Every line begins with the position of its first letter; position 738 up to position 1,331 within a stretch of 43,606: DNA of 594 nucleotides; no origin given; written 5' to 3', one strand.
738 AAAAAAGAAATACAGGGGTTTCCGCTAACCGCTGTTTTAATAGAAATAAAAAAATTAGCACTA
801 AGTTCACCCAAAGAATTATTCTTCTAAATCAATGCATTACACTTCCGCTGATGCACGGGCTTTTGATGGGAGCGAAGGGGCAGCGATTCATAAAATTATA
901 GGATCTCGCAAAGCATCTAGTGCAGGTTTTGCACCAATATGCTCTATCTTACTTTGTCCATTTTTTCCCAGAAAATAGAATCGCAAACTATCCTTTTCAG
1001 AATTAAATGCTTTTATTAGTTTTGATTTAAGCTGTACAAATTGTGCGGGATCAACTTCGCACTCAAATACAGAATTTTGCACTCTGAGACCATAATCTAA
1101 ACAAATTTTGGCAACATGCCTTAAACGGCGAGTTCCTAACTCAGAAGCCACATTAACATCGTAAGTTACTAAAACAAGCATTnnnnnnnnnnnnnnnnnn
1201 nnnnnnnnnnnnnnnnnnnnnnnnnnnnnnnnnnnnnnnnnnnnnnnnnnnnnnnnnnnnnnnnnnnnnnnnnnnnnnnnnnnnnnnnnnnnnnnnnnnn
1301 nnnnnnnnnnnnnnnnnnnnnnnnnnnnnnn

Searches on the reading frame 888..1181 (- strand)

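Call 69: search_protein_families(library=ncbifam, proteins=[window:888-1181:-], max_evalue=0.00001)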
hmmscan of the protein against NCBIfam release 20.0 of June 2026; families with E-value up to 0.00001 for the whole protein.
window:888-1181:- (97 aa): 1 family
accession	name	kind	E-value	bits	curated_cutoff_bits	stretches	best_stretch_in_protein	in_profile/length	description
TIGR01573.1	cas2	equivalog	1.8e-17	63.4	24.5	1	1-90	1-89/96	CRISPR-associated endonuclease Cas2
